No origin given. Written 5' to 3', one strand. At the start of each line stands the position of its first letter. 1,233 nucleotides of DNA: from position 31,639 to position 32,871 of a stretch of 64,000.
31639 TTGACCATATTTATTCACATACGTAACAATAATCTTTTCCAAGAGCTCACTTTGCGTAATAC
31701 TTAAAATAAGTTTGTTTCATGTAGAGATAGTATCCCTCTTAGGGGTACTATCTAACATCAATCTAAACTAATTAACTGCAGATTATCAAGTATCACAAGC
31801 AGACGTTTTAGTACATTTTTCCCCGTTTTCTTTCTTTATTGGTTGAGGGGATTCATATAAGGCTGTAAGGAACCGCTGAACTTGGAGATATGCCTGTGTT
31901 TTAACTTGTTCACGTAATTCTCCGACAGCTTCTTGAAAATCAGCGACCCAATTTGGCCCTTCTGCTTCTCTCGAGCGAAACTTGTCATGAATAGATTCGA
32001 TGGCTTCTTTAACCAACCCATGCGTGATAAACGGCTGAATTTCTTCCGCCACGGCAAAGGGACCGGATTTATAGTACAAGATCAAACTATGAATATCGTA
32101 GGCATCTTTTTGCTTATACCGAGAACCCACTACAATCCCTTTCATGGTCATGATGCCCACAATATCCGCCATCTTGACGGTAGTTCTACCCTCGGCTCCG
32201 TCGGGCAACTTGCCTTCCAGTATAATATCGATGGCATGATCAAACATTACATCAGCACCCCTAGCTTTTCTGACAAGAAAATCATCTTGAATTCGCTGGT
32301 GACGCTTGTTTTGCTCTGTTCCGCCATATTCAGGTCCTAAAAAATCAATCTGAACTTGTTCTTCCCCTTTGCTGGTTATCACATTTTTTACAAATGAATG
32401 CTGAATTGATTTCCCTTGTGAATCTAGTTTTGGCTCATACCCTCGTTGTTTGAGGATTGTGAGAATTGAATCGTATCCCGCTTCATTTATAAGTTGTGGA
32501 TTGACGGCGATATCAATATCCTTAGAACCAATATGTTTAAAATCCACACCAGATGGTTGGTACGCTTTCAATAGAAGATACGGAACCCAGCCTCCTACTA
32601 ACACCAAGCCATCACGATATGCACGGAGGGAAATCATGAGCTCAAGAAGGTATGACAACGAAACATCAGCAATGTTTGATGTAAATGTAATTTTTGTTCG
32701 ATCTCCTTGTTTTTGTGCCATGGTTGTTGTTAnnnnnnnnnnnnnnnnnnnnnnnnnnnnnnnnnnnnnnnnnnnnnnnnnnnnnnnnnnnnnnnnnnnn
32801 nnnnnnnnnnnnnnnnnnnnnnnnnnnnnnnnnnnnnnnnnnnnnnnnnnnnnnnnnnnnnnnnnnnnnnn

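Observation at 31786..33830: Candidate AbiE-like NTase pair #1 with an unusually large partner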

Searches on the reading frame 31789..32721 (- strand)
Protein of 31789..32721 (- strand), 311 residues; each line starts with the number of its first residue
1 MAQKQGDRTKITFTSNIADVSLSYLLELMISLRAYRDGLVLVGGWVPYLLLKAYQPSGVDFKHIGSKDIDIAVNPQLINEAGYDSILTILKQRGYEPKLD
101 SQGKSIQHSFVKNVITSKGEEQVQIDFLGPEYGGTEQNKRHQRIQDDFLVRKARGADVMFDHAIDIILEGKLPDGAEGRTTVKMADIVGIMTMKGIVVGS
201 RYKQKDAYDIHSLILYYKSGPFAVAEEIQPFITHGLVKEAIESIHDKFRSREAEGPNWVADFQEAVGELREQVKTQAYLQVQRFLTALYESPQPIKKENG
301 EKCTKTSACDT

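Call 3: search_protein_families(library=pfam, proteins=[window:31789-32721:-], max_evalue=1)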
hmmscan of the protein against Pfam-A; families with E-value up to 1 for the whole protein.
window:31789-32721:- (311 aa): 1 family
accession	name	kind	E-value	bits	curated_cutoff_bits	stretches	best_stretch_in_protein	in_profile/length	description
PF12281.14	NTP_transf_8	-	0.011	16.1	26.3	1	26-146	7-126/218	Nucleotidyltransferase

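Call 4: search_protein_families(library=padloc, proteins=[window:31789-32721:-], max_evalue=1)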
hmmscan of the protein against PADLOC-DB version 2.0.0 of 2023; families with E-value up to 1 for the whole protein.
window:31789-32721:- (311 aa): 0 families

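Call 5: search_protein_families(library=ncbifam, proteins=[window:31789-32721:-], max_evalue=1)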
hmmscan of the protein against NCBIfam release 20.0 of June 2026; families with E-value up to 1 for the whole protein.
window:31789-32721:- (311 aa): 0 families

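Call 6: find_homologous_proteins(query=window:31789-32721:-)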
Query window:31789-32721:- (311 aa): 1341 proteins with E <= 0.001 among 2398 candidates; the best 120 are listed.
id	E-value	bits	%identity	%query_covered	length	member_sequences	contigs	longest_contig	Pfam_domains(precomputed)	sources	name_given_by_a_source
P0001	1.6e-202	689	99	100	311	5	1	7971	-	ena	-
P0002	1.2e-167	575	84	96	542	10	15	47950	-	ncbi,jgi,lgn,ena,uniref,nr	ncbi:TPA: hypothetical protein DCY43_03820 [candidate division WWE3 bacterium]|uniref:Nucleotidyl tr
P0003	3.1e-165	567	84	96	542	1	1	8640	-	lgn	-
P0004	8.3e-164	562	83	96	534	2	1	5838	-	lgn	-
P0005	5.9e-163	559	82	96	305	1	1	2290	-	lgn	-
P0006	3.4e-161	553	82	96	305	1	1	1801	-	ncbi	-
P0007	8.4e-161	552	81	96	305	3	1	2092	-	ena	-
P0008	1.4e-160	551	82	94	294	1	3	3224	-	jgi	-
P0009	3.2e-160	550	82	95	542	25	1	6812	-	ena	-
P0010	7.2e-160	549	81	96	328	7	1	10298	-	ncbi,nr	ncbi:nucleotidyltransferase domain-containing protein [Patescibacteria group bacterium]|nr:nucleotid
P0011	8.0e-160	549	82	96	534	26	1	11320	-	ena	-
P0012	5.3e-159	546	81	95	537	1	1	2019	-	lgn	-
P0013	1.1e-157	542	79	96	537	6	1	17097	-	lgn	-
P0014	1.0e-155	535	81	94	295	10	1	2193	-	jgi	-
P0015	6.3e-154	530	78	96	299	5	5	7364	PF12281.15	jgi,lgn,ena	-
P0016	9.3e-153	526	79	96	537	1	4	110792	-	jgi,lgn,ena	-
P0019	9.8e-143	493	74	97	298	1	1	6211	PF12281.15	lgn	-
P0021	8.8e-142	490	75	93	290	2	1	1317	PF12281.15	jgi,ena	-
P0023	3.2e-140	485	74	96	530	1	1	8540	PF12281.15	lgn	-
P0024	4.1e-138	478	73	96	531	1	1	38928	PF12281.15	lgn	-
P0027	7.2e-129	447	68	93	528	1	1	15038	PF12281.15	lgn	-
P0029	2.0e-125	436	64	98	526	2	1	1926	PF12281.15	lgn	-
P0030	2.3e-122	426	67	91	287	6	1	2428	PF12281.15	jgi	jgi:hypothetical protein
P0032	1.7e-120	420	65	90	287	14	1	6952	PF12281.15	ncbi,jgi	-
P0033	7.5e-120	418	64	91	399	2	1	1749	PF12281.15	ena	-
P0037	1.9e-116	406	64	91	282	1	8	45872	PF12281.15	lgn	-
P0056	2.4e-87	311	52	93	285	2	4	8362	PF12281.15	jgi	jgi:hypothetical protein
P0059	5.4e-84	300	51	93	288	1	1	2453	PF12281.15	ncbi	-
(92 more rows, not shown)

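Call 10: find_encoding_contigs(protein=P0016, flank=6000, max_places=4)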
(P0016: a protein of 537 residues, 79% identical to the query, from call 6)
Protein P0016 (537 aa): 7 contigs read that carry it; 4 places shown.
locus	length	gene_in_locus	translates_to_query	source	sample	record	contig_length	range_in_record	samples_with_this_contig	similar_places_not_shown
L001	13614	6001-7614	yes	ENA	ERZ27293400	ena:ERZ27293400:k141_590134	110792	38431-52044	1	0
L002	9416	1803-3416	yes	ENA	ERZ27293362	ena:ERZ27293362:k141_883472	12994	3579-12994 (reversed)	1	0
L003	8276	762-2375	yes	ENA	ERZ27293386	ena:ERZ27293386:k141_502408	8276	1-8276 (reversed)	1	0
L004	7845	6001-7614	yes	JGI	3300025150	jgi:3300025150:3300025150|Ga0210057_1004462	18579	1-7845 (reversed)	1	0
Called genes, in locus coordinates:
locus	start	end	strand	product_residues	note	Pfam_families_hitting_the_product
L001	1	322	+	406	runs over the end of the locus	PF00291:PALP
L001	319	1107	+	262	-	PF00290:Trp_syntA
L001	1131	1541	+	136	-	PF01451:LMWPc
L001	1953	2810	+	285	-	-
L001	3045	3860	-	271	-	PF13276:HTH_21 (faint), PF00665:rve, PF13683:rve_3, PF13333:rve_2 (weak)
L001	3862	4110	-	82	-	PF01527:HTH_Tnp_1, PF13384:HTH_23 (weak)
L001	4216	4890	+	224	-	-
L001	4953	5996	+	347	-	PF09952:AbiEi_2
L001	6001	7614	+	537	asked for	-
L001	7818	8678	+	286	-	PF00892:EamA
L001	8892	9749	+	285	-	PF00800:PDT, PF01842:ACT (weak)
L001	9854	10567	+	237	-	PF06182:ABC2_membrane_6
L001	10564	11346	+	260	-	PF06182:ABC2_membrane_6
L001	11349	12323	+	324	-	PF00005:ABC_tran, PF13304:AAA_21 (weak)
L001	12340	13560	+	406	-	PF13393:tRNA-synt_His, PF00587:tRNA-synt_2b, PF13393:tRNA-synt_His (weak), PF03129:HGTP_anticodon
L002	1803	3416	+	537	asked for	-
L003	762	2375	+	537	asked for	-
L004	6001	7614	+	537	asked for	-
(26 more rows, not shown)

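Call 12: search_solved_structures(query=window:31789-32721:-, max_evalue=10, show_alignments=2)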
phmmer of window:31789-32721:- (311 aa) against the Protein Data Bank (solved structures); distinct sequences matched with E-value up to 10: 0.

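Call 18: search_solved_structures(query=A1, max_evalue=10, show_alignments=3)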
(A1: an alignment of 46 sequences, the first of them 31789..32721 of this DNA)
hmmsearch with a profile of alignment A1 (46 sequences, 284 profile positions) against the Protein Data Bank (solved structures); distinct sequences matched with E-value up to 10: 0.

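Call 25: search_protein_families(library=pfam, alignment_id=A1, max_evalue=1)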
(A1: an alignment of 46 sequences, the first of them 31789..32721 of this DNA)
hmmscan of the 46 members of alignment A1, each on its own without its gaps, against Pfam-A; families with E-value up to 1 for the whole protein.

A. member 1, window:31789-32721:- (311 aa): 1 family
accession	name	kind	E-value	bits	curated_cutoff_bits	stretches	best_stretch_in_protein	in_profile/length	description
PF12281.14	NTP_transf_8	-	0.011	16.1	26.3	1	26-146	7-126/218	Nucleotidyltransferase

B. families by the number of members that match (of 46 scanned): 18 families
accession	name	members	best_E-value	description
PF12281.14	NTP_transf_8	33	8.1e-07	Nucleotidyltransferase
PF08843.17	AbiEii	6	0.00067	Nucleotidyl transferase AbiEii toxin, Type IV TA system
PF14907.12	NTP_transf_5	3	0.00017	Uncharacterised nucleotidyltransferase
PF00984.24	UDPG_MGDP_dh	1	0.00062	UDP-glucose/GDP-mannose dehydrogenase family, central domain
PF10706.15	Aminoglyc_resit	1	0.018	Aminoglycoside-2''-adenylyltransferase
PF00816.26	Histone_HNS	1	0.025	H-NS histone C-terminal domain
PF20668.2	DUF6815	1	0.072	Domain of unknown function (DUF6815)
PF02192.22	PI3K_p85B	1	0.077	PI3-kinase family, p85-binding domain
PF16790.10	Phage_clamp_A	1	0.094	Bacteriophage clamp loader A subunit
PF19460.4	DUF5997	1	0.12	Family of unknown function (DUF5997)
PF14966.11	DNA_repr_REX1B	1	0.14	DNA repair REX1-B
PF25477.1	RESC1_2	1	0.16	RESC1/2 CYTH-like domain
PF18235.6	OST_P2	1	0.16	Oligosaccharyltransferase Peripheral 2 domain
PF08332.16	CaMKII_AD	1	0.17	Calcium/calmodulin dependent protein kinase II association domain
PF06303.17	MatP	1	0.18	MatP N-terminal domain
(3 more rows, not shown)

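Call 27: predict_structure(alignment_id=A1)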
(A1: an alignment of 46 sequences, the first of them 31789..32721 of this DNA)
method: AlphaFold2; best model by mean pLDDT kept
length: 311 residues; sequences in the alignment: 46
mean_pLDDT: 89.4   pTM: 0.86
mean pLDDT of the five models: 89.4, 89.1, 88.4, 87.9, 87.1
residues with pLDDT >= 90: 233; 70-90: 31; 50-70: 41; < 50: 6
segments of 3 or more residues with pLDDT < 50: 1-3
pLDDT, mean of each block of 10 residues (from residue 1): 53 84 98 97 97 95 95 92 94 96 92 96 94 56 58 87 97 98 98 94 94 98 98 96 98 98 96 98 97 67 66 62
secondary structure, 60 per line:
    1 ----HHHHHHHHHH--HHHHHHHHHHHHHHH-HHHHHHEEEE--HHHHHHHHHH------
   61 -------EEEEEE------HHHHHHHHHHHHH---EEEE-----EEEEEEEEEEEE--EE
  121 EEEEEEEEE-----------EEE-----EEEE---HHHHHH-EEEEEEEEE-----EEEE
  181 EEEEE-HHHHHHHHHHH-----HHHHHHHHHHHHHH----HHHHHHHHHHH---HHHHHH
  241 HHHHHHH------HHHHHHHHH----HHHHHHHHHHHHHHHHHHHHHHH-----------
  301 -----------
elements in order: H5-14 H17-31 H33-38 E39-42 H45-54 E68-73 H80-92 E96-99 E105-116 E119-129 E141-143 E149-152 H156-161 E163-171 E177-185 H187-197 H203-216 H221-231 H235-247 H254-262 H267-289

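Call 31: fold_search(model_id=the predicted structure, library=pdb)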
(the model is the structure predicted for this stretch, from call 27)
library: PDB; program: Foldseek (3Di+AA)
matches with E <= 10: 451; with E <= 0.001: 2
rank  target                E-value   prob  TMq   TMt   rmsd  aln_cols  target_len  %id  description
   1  4ok0_A                3.0e-04  1.00  0.37  0.48   9.4       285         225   14  Crystal structure of putative nucleotidyltransferase from H. pylori (released 2014-04-09)
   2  6j7r                  9.8e-04  1.00  0.40  0.43   9.3       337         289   14  Crystal structure of toxin TglT (unusual type guanylyltransferase-like toxin, Rv1045) mutant S78A co-expressed with TakA (released 2020-05-13)
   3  6j7o                  2.5e-03  0.99  0.39  0.41   8.3       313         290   11  Crystal structure of toxin TglT (unusual type guanylyltransferase-like toxin, Rv1045) mutant E146Q from Mycobacterium tu (released 2020-05-13)
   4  6j7q                  3.2e-03  0.99  0.40  0.43   8.4       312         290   14  Crystal structure of toxin TglT (unusual type guanylyltransferase-like toxin, Rv1045) mutant S78A from Mycobacterium tub (released 2020-05-13)
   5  3pmn_A                3.0e-02  0.97  0.22  0.22   5.0       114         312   14  ternary crystal structure of polymerase lambda variant with a GT mispair at the primer terminus with Mn2+ in the activ (released 2011-02-02)
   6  3pnc_A                3.3e-02  0.97  0.22  0.22   5.0       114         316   14  Ternary crystal structure of a polymerase lambda variant with a GT mispair at the primer terminus and sodium at cataly (released 2011-02-02)
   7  3upq_A                3.5e-02  0.97  0.22  0.22   5.0       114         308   14  Crystal structure of the pre-catalytic ternary complex of polymerase lambda with an rATP analog opposite a templating  (released 2012-05-23)
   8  4wse_B                3.7e-02  0.69  0.30  0.21  16.3       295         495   12  Crystal structure of the Mimivirus polyadenylate synthase (released 2015-04-01)
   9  5chg_B                4.3e-02  0.94  0.21  0.26   5.9       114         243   18  Human DNA polymerase lambda L431A mutant- MgdGTP binary and complex with 6 paired DNA (released 2016-02-24)
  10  4mf8_A                4.5e-02  0.90  0.21  0.21   5.3       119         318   10  Structure of human DNA polymerase beta complexed with nicked DNA containing a mismatched template O6MG and incoming CT (released 2014-08-27)
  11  5u8i_A                4.5e-02  0.63  0.21  0.21  16.2       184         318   11  DNA Polymerase Beta S229L crystallized in PEG 400 (released 2017-04-26)
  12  3uq0_A                4.8e-02  0.95  0.22  0.22   5.0       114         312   14  Crystal structure of the post-catalytic product complex of polymerase lambda with an rAMP at the primer terminus. (released 2012-05-23)
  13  9ewc_A                4.8e-02  0.93  0.21  0.20   4.5       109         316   15  DNA Polymerase Lambda I493R 528-530 NEY, TTP:At Ca2+ Ground State Ternary Complex (released 2025-07-23)
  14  4m9g_A                4.8e-02  0.66  0.22  0.21  16.4       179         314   10  DNA Polymerase Beta E295K Binary Complex (released 2013-10-16)
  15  5v1g_A                5.1e-02  0.85  0.21  0.21   5.7       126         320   10  DNA polymerase beta binary complex with 8-oxoG at the primer terminus (released 2017-05-10)
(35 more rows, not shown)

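Call 37: find_encoding_contigs(protein=P0001, flank=8000, max_places=3)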
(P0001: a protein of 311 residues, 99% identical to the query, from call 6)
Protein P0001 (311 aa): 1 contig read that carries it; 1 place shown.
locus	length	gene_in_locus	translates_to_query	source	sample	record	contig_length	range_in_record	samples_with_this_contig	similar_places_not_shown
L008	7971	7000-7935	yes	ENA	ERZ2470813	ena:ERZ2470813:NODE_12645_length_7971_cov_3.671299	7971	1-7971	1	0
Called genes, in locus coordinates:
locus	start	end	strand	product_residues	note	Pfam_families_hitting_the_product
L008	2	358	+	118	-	?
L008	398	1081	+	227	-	PF08843:AbiEii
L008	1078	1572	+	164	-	-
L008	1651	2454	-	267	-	PF00534:Glycos_transf_1, PF13692:Glyco_trans_1_4, PF26337:Gtf3_C (weak)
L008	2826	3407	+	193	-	PF13489:Methyltransf_23, PF13847:Methyltransf_31, PF13649:Methyltransf_25, PF08241:Methyltransf_11, PF08242:Methyltransf_12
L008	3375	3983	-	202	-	PF13489:Methyltransf_23, PF01209:Ubie_methyltran, PF05175:MTS, PF13847:Methyltransf_31, PF08241:Methyltransf_11, PF08242:Methyltransf_12, PF13649:Methyltransf_25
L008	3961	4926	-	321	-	PF01073:3Beta_HSD, PF01370:Epimerase, PF02719:Polysacc_synt_2, PF04321:RmlD_sub_bind, PF07993:NAD_binding_4 (faint), PF16363:GDP_Man_Dehyd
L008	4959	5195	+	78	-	-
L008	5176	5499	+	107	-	-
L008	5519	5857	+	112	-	-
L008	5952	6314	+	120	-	-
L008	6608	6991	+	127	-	-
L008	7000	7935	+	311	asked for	-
